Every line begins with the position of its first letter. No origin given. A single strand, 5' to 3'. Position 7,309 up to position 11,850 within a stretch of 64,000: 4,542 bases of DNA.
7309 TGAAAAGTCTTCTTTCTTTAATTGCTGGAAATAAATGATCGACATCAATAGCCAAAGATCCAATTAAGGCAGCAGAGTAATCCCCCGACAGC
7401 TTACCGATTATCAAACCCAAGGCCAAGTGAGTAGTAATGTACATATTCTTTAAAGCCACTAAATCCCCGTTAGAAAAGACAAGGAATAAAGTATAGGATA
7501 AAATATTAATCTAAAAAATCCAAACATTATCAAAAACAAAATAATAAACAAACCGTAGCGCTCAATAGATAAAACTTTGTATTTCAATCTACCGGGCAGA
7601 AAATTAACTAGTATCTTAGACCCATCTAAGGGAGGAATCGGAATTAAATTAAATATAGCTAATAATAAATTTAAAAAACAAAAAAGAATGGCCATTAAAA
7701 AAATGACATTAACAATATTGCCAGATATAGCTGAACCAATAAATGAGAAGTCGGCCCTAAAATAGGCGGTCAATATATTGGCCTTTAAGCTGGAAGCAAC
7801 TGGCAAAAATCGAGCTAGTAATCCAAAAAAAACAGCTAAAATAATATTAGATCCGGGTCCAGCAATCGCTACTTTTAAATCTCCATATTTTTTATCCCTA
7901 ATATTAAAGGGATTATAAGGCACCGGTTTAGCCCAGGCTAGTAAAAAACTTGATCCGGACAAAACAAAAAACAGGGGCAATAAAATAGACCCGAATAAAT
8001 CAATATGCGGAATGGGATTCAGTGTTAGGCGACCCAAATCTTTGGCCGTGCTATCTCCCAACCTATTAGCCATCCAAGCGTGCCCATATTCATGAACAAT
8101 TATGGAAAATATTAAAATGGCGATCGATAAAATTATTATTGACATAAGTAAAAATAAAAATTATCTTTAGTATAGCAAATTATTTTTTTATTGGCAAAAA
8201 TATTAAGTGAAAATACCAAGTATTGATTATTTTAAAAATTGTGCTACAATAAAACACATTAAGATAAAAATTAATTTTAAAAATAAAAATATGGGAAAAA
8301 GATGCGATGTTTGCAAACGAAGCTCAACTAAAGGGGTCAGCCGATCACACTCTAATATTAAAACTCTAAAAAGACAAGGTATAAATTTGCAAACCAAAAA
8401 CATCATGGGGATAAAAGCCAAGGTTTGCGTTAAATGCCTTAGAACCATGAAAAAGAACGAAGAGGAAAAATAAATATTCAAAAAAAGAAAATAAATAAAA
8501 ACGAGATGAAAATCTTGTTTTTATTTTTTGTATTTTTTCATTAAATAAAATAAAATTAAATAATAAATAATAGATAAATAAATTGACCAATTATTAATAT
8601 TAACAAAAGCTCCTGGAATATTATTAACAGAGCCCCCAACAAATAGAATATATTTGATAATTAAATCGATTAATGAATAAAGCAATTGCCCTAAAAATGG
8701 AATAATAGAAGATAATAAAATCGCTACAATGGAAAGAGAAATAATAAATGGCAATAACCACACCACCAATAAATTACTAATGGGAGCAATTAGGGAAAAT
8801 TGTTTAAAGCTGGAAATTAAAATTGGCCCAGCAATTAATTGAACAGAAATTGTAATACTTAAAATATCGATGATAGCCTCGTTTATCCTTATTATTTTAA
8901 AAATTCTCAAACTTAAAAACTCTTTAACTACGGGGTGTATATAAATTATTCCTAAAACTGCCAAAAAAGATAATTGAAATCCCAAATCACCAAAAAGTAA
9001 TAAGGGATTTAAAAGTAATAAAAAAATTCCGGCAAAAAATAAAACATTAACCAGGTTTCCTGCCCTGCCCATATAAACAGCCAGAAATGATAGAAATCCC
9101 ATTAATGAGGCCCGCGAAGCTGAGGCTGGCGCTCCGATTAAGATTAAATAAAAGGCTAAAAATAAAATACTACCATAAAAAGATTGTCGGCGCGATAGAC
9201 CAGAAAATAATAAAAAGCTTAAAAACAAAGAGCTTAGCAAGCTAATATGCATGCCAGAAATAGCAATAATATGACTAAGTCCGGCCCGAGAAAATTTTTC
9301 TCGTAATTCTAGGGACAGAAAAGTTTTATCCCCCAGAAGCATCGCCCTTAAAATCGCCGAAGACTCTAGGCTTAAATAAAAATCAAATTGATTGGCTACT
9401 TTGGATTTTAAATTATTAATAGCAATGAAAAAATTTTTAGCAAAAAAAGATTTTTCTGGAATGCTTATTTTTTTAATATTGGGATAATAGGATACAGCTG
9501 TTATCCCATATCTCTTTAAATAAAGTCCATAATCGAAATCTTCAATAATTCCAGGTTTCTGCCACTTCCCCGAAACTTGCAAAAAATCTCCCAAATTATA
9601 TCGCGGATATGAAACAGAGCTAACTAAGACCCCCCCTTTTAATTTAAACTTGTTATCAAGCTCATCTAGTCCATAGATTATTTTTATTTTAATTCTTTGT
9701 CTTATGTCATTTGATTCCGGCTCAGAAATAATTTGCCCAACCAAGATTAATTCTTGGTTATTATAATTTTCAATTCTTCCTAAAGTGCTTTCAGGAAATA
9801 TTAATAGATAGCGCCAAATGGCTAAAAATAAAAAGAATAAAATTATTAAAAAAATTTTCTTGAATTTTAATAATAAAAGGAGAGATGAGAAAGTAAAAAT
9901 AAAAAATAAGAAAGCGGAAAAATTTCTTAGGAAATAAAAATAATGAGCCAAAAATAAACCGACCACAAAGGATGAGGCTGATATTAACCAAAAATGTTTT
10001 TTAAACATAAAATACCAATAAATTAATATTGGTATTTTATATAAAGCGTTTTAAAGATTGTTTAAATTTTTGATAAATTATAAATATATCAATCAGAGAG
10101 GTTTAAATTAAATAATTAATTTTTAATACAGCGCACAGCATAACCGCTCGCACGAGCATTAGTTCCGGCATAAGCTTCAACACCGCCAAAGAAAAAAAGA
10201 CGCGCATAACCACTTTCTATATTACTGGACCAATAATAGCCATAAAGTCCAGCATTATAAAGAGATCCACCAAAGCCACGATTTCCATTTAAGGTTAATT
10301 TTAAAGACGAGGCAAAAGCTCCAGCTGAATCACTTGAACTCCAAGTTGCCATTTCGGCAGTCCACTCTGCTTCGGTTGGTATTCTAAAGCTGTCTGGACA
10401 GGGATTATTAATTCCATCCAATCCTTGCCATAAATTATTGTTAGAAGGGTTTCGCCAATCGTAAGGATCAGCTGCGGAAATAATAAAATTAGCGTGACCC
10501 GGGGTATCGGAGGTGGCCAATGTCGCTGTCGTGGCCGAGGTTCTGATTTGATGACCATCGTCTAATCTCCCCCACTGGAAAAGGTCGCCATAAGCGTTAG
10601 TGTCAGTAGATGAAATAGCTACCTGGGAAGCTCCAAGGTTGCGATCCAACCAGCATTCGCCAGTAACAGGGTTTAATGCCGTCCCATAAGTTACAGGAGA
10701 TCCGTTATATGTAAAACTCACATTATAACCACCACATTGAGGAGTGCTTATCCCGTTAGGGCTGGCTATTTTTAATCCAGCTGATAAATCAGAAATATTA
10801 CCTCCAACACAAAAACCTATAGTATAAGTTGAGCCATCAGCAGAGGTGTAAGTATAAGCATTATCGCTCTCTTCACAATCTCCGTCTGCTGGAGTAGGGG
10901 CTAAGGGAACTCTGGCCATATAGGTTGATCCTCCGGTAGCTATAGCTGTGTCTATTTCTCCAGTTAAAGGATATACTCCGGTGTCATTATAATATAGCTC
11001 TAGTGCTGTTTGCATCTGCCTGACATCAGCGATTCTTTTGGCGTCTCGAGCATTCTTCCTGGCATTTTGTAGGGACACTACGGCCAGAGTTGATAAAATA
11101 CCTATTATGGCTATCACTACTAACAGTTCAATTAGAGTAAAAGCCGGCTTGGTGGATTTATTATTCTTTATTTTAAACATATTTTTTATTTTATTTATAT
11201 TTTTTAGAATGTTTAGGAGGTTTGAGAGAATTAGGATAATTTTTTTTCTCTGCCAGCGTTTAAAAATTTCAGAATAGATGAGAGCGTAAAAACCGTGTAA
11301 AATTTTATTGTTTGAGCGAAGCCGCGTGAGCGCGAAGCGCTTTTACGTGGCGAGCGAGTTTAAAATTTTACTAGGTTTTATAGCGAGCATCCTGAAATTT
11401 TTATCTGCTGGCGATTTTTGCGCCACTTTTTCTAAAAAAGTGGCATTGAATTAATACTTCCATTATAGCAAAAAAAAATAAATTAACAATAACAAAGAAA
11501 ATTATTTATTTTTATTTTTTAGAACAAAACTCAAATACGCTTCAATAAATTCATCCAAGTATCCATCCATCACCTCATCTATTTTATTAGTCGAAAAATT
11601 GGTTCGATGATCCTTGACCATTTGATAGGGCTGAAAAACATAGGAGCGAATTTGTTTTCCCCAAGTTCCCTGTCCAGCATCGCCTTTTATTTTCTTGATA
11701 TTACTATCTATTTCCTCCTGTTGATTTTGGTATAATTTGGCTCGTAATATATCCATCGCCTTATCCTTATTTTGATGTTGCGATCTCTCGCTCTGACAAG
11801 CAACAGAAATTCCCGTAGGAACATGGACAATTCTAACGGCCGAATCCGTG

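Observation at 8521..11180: ComEC channel paired with a pilin-like protein carrying a Fib_succ_major-type C-terminal domain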

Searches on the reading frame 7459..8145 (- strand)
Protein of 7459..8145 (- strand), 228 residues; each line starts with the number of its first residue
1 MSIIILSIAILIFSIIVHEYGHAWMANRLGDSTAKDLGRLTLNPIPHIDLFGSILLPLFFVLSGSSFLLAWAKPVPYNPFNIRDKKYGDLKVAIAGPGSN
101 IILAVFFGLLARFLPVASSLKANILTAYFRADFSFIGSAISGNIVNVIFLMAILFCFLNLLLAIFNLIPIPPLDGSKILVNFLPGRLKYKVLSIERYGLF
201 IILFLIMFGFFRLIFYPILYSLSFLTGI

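Call 7: search_protein_families(library=pfam, proteins=[window:7459-8145:-], max_evalue=0.01)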
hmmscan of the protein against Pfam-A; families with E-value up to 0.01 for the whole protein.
window:7459-8145:- (228 aa): 1 family
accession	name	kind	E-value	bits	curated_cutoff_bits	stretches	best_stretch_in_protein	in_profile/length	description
PF02163.28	Peptidase_M50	-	6.5e-15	55.5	27.2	1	8-207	3-219/221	Peptidase family M50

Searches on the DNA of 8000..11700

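Call 77: search_rna_families(source=window, start=8000, end=11700, threshold=evalue, max_evalue=1)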
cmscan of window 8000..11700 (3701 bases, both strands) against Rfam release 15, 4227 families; matches with E-value up to 1: 0.
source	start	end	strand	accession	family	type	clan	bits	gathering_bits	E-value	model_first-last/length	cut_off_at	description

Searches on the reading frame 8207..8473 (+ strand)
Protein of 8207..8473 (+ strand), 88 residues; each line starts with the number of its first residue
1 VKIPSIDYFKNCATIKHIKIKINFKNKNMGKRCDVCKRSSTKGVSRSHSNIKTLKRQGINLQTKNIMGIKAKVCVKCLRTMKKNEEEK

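Call 7: search_protein_families(library=pfam, proteins=[window:8207-8473:+], max_evalue=0.01)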
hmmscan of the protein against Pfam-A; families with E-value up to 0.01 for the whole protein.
window:8207-8473:+ (88 aa): 1 family
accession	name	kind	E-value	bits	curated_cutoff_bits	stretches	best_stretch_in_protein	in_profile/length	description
PF00830.24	Ribosomal_L28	-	1.2e-09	38.5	27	1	31-84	1-60/60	Ribosomal L28 family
